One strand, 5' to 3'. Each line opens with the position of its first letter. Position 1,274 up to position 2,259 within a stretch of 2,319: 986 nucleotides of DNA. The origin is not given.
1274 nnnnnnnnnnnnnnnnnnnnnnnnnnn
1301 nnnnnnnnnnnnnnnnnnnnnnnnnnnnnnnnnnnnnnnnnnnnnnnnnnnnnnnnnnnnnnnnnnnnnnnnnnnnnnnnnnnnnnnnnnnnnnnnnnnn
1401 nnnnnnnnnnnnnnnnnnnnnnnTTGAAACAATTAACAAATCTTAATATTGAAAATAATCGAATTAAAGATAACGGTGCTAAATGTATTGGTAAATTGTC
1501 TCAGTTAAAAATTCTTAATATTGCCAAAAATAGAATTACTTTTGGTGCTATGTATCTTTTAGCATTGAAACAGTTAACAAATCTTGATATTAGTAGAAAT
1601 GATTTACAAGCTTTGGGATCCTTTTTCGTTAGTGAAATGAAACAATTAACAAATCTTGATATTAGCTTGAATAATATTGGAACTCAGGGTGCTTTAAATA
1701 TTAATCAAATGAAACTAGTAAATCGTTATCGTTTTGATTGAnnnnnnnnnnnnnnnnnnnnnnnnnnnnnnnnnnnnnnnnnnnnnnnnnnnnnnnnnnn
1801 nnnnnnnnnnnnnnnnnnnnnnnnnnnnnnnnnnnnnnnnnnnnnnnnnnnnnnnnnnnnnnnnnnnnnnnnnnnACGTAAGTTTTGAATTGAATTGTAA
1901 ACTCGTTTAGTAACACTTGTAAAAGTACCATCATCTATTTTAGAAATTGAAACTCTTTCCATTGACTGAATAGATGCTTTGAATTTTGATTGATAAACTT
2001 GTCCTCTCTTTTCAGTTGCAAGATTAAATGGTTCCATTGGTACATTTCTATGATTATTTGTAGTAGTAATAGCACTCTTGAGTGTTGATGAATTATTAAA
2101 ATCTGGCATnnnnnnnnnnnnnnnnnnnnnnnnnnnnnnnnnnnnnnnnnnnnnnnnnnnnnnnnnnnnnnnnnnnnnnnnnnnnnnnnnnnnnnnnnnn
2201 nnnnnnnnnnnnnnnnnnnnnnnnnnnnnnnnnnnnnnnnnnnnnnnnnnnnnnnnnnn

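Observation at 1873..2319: The supplied track truncates a TPX2-family gene: the minus frame is open to the window edge and carries FKARP / TVPVSP / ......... motifs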

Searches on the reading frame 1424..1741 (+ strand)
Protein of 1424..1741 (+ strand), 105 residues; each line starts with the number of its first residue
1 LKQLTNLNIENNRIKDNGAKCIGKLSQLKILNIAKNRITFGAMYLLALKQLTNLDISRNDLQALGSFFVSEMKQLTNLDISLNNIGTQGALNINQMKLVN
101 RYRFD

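Call 6: search_protein_families(library=pfam, proteins=[window:1424-1741:+], max_evalue=10)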
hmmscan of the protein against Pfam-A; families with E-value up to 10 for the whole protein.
window:1424-1741:+ (105 aa): 11 families
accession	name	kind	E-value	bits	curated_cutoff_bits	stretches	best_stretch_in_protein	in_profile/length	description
PF13855.12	LRR_8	-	6.8e-12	45.4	27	2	3-40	2-39/61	Leucine rich repeat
PF12799.13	LRR_4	-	2.5e-10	40.7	27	3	2-39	1-37/44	Leucine Rich repeats (2 copies)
PF13516.12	LRR_6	-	1.3e-09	37.8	23.4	2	4-22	5-23/24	Leucine Rich repeat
PF00560.39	LRR_1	-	2.1e-06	27.2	20.6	2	3-25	1-23/23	Leucine Rich Repeat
PF23598.1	LRR_14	-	3.3e-05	23.3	40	1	7-83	27-103/353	Leucine-rich repeat region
PF25013.1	LRR_Zer-1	-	5.5e-05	23.8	27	2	46-93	51-106/137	Zer-1-like, Leucine-rich repeats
PF23952.1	LRR_EndoS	-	0.0002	22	27.9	1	22-83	55-116/116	Endo-beta-N-acetylglucosaminidase EndoS LRR domain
PF13306.12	LRR_5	-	0.0073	16.6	27.7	1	3-86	35-116/127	BspA type Leucine rich repeat region (6 copies)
PF09873.14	DUF2100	-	0.027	14.8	23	1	71-100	114-143/210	Uncharacterized protein conserved in archaea (DUF2100)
PF13229.12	Beta_helix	-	0.047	13.8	25.9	1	5-65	55-114/158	Right handed beta helix region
PF14580.12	LRR_9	-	0.15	12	30.5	1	21-86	59-126/175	Leucine-rich repeat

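Call 13: find_encoding_contigs(protein=window:1424-1738:+, flank=10000)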
Protein window:1424-1738:+ (105 aa): no gene with exactly this product is on record in the collection.

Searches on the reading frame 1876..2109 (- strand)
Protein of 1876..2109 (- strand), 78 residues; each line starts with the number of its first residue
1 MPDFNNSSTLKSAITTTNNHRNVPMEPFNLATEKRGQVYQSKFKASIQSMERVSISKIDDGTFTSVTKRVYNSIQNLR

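Call 12: find_encoding_contigs(protein=window:1876-2109:-, flank=10000)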
Protein window:1876-2109:- (78 aa): no gene with exactly this product is on record in the collection.
